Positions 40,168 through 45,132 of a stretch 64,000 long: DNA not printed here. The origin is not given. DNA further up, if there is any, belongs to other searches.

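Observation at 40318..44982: Single 1554-aa polypeptide fusing two GT2 glycosyltransferases, a Wzx-like flippase and a GT4 glycosyltransferase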

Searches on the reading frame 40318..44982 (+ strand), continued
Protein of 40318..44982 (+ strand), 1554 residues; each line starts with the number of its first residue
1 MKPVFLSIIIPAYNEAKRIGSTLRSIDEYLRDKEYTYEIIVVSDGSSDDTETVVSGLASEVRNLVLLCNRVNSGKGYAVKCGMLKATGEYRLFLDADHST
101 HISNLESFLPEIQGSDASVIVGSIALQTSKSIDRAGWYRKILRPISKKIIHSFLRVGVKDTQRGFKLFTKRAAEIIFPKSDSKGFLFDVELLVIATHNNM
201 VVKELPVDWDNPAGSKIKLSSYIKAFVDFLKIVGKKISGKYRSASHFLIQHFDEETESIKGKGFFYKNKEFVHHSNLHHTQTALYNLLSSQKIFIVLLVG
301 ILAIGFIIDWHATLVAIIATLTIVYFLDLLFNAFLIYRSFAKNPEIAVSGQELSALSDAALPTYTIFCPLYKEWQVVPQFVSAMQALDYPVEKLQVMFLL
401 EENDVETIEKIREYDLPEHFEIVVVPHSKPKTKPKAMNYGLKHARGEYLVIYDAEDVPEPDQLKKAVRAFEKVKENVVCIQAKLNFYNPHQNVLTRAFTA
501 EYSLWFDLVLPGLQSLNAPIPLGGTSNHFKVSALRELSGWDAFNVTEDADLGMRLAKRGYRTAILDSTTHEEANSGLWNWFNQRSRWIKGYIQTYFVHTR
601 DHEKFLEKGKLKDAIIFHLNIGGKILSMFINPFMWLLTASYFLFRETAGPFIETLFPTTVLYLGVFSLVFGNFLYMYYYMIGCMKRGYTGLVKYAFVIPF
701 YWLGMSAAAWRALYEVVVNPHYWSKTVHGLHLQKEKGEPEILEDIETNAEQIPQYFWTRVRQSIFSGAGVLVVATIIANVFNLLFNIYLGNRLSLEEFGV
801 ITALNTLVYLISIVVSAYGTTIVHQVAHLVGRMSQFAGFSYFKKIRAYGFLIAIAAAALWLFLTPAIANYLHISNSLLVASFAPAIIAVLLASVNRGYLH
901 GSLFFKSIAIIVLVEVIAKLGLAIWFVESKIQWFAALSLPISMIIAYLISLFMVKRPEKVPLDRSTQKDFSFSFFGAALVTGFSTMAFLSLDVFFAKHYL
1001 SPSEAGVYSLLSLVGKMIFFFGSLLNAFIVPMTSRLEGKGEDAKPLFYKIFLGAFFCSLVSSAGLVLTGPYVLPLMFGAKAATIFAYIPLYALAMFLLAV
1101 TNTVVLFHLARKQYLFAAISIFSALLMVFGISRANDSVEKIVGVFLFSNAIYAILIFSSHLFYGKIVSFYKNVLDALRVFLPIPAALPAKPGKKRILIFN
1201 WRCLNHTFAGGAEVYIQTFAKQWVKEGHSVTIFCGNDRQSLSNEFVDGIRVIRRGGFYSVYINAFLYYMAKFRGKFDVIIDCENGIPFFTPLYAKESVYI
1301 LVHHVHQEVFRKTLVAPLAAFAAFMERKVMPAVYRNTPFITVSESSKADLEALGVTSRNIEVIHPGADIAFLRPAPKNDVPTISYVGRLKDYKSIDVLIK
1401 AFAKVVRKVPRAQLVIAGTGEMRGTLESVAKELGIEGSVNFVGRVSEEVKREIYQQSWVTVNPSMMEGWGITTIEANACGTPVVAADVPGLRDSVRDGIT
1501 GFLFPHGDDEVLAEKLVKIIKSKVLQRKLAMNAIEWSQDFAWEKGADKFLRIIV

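Call 18: search_protein_families(library=pfam, proteins=[P0003, P0008, P0010, P0018, P0043, P0099], max_evalue=0.01)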
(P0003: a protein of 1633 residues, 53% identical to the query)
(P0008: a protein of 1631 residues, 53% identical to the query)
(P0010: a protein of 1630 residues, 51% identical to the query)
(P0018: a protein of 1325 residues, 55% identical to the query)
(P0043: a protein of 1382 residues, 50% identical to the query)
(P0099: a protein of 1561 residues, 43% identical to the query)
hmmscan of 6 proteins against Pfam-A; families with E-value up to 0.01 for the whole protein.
P0003 (1633 aa): 12 families
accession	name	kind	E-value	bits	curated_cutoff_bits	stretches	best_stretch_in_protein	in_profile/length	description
PF00534.26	Glycos_transf_1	-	1.4e-45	155.3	26.4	1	1437-1595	10-169/172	Glycosyl transferases group 1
PF00535.33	Glycos_transf_2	-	1.1e-44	152.8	23.3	2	8-177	1-168/168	Glycosyl transferase family 2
PF13692.12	Glyco_trans_1_4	-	5.2e-39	134.2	27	1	1443-1584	2-142/142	Glycosyl transferases group 1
PF13641.12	Glyco_tranf_2_3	-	2.2e-28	100.3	27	2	418-644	3-230/230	Glycosyltransferase like family 2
PF13632.12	Glyco_trans_2_3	-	1.4e-24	87.5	27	1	502-697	1-187/198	Glycosyl transferase family group 2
PF13439.12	Glyco_transf_4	-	1.2e-19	71.4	28.5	1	1272-1432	2-169/170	Glycosyltransferase Family 4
PF20706.3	GT4-conflict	-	7e-12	45.4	26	1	1418-1607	170-381/385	Family 4 Glycosyltransferase in conflict systems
PF10111.15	Glyco_tranf_2_2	-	1.1e-11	45.2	27.3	1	8-101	1-94/276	Glycosyltransferase like family 2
PF13579.12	Glyco_trans_4_4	-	9.6e-11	42.7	29.7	1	1272-1428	1-158/158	Glycosyl transferase 4-like domain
PF13524.12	Glyco_trans_1_2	-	4.3e-09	36.9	25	1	1466-1596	8-126/144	Glycosyl transferase-like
PF01943.22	Polysacc_synt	-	1.5e-08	34.8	28.2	1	822-1072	3-246/274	Polysaccharide biosynthesis protein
PF13506.12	Glyco_transf_21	-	1.2e-06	28.6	21.7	1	477-642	6-173/174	Glycosyl transferase family 21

P0008 (1631 aa): 13 families
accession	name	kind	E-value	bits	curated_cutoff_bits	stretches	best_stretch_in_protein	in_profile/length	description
PF00534.26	Glycos_transf_1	-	6.1e-44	150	26.4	1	1437-1591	12-167/172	Glycosyl transferases group 1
PF00535.33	Glycos_transf_2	-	1.6e-42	145.7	23.3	2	7-172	1-163/168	Glycosyl transferase family 2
PF13692.12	Glyco_trans_1_4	-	6.9e-36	124.1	27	1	1441-1582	2-142/142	Glycosyl transferases group 1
PF13641.12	Glyco_tranf_2_3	-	6.1e-33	115.2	27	2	369-597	1-230/230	Glycosyltransferase like family 2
PF13632.12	Glyco_trans_2_3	-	1.6e-27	97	27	1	455-650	1-193/198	Glycosyl transferase family group 2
PF13439.12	Glyco_transf_4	-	4.6e-20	72.8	28.5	1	1270-1430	2-169/170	Glycosyltransferase Family 4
PF13440.11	Polysacc_synt_3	-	3.4e-13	49.9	23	1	847-1144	2-291/293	Polysaccharide biosynthesis protein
PF10111.15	Glyco_tranf_2_2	-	5.6e-12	46.2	27.3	1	7-106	1-100/276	Glycosyltransferase like family 2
PF20706.3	GT4-conflict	-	1.2e-09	38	26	1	1421-1557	175-322/385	Family 4 Glycosyltransferase in conflict systems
PF13579.12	Glyco_trans_4_4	-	3.9e-09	37.5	29.7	1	1270-1426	1-158/158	Glycosyl transferase 4-like domain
PF01943.22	Polysacc_synt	-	2e-07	31.2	28.2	1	825-1095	4-272/274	Polysaccharide biosynthesis protein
PF13524.12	Glyco_trans_1_2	-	7.5e-07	29.6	25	1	1468-1594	11-126/144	Glycosyl transferase-like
PF13506.12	Glyco_transf_21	-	8.5e-07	29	21.7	1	428-595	4-173/174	Glycosyl transferase family 21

P0010 (1630 aa): 14 families
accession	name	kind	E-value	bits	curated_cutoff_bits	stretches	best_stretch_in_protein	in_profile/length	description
PF00534.26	Glycos_transf_1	-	3.1e-44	151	26.4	1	1437-1594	13-171/172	Glycosyl transferases group 1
PF00535.33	Glycos_transf_2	-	1.5e-43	149.1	23.3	2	7-175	1-166/168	Glycosyl transferase family 2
PF13692.12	Glyco_trans_1_4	-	1.9e-36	125.8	27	1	1440-1581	2-142/142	Glycosyl transferases group 1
PF13641.12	Glyco_tranf_2_3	-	6.7e-33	115.1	27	2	370-598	1-230/230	Glycosyltransferase like family 2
PF13632.12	Glyco_trans_2_3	-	3.1e-27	96.1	27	1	456-651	1-187/198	Glycosyl transferase family group 2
PF13439.12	Glyco_transf_4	-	1e-19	71.6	28.5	1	1269-1429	2-169/170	Glycosyltransferase Family 4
PF10111.15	Glyco_tranf_2_2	-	2.2e-13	50.8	27.3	2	7-109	1-103/276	Glycosyltransferase like family 2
PF20706.3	GT4-conflict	-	1.2e-11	44.6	26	1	1414-1557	169-323/385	Family 4 Glycosyltransferase in conflict systems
PF13440.11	Polysacc_synt_3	-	5.8e-11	42.6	23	1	821-988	2-161/293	Polysaccharide biosynthesis protein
PF13579.12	Glyco_trans_4_4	-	6.2e-09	36.8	29.7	1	1269-1425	1-158/158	Glycosyl transferase 4-like domain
PF13506.12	Glyco_transf_21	-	1.4e-08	34.8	21.7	1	430-595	5-172/174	Glycosyl transferase family 21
PF01943.22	Polysacc_synt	-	1.2e-06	28.6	28.2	1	799-1094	4-272/274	Polysaccharide biosynthesis protein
PF13524.12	Glyco_trans_1_2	-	5.6e-06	26.8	25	1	1466-1592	10-125/144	Glycosyl transferase-like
PF13704.12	Glyco_tranf_2_4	-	0.0049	17.8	27.5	0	38-105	21-89/98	Glycosyl transferase family 2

P0018 (1325 aa): 12 families
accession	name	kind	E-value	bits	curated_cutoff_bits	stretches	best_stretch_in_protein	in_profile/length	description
PF00534.26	Glycos_transf_1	-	4.5e-44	150.5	26.4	1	1135-1289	14-169/172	Glycosyl transferases group 1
PF13692.12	Glyco_trans_1_4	-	2.9e-36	125.3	27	1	1137-1277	2-141/142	Glycosyl transferases group 1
PF13632.12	Glyco_trans_2_3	-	1.8e-21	77.3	27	1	219-407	2-194/198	Glycosyl transferase family group 2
PF13641.12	Glyco_tranf_2_3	-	3.5e-18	66.9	27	1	132-360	1-230/230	Glycosyltransferase like family 2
PF13439.12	Glyco_transf_4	-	1.5e-14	54.8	28.5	1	966-1126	2-169/170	Glycosyltransferase Family 4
PF00535.33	Glycos_transf_2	-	1.6e-10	41.6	23.3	1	136-271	2-132/168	Glycosyl transferase family 2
PF20706.3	GT4-conflict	-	8.7e-09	35.3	26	1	1113-1251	171-320/385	Family 4 Glycosyltransferase in conflict systems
PF13440.11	Polysacc_synt_3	-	3.6e-08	33.4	23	1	542-841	2-292/293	Polysaccharide biosynthesis protein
PF01943.22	Polysacc_synt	-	4.8e-08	33.2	28.2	1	521-774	5-254/274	Polysaccharide biosynthesis protein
PF13524.12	Glyco_trans_1_2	-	7.3e-08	32.9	25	1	1164-1290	8-126/144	Glycosyl transferase-like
PF13579.12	Glyco_trans_4_4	-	4.6e-07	30.7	29.7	1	966-1122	1-158/158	Glycosyl transferase 4-like domain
PF13506.12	Glyco_transf_21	-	2.6e-05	24.2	21.7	1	188-358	1-173/174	Glycosyl transferase family 21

P0043 (1382 aa): 10 families
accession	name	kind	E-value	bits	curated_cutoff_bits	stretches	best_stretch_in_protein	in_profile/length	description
PF00534.26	Glycos_transf_1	-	3.2e-43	147.7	26.4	1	1208-1362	16-171/172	Glycosyl transferases group 1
PF13692.12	Glyco_trans_1_4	-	2.2e-34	119.2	27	1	1208-1349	2-142/142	Glycosyl transferases group 1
PF13632.12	Glyco_trans_2_3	-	6e-24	85.4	27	1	234-441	1-183/198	Glycosyl transferase family group 2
PF13641.12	Glyco_tranf_2_3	-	1.7e-23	84.3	27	1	148-376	1-230/230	Glycosyltransferase like family 2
PF13439.12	Glyco_transf_4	-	6.8e-16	59.2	28.5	1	1037-1197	2-169/170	Glycosyltransferase Family 4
PF20706.3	GT4-conflict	-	1.2e-11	44.6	26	1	1188-1374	175-383/385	Family 4 Glycosyltransferase in conflict systems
PF00535.33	Glycos_transf_2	-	2.1e-11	44.5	23.3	1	152-283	2-130/168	Glycosyl transferase family 2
PF13524.12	Glyco_trans_1_2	-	1.4e-10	41.7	25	1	1231-1362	7-127/144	Glycosyl transferase-like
PF13579.12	Glyco_trans_4_4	-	2.1e-09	38.4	29.7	1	1037-1190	1-155/158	Glycosyl transferase 4-like domain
PF01554.23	MatE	-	2.6e-06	27.7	24.9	1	598-721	4-128/161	MatE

P0099 (1561 aa): 12 families
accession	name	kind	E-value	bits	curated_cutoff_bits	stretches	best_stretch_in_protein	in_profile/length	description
PF00534.26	Glycos_transf_1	-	4e-47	160.4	26.4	1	1363-1523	8-169/172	Glycosyl transferases group 1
PF00535.33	Glycos_transf_2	-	7.3e-39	133.8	23.3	2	8-166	1-166/168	Glycosyl transferase family 2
PF13692.12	Glyco_trans_1_4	-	2.4e-37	128.8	27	1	1371-1512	2-142/142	Glycosyl transferases group 1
PF13641.12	Glyco_tranf_2_3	-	4.7e-33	115.6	27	2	347-573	3-230/230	Glycosyltransferase like family 2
PF13632.12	Glyco_trans_2_3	-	6.4e-20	72.3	27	1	432-629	2-173/198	Glycosyl transferase family group 2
PF13439.12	Glyco_transf_4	-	4.3e-19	69.6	28.5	1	1200-1359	2-168/170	Glycosyltransferase Family 4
PF20706.3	GT4-conflict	-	9.8e-11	41.7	26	1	1364-1489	193-324/385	Family 4 Glycosyltransferase in conflict systems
PF13506.12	Glyco_transf_21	-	1.2e-06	28.5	21.7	0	72-137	17-83/174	Glycosyl transferase family 21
PF13579.12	Glyco_trans_4_4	-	6.7e-06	27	29.7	1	1200-1356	1-158/158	Glycosyl transferase 4-like domain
PF01554.23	MatE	-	1.2e-05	25.6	24.9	1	762-861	3-101/161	MatE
PF10111.15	Glyco_tranf_2_2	-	0.0001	22.3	27.3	1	8-105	1-101/276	Glycosyltransferase like family 2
PF13524.12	Glyco_trans_1_2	-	0.00074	19.9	25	1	1400-1523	13-125/144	Glycosyl transferase-like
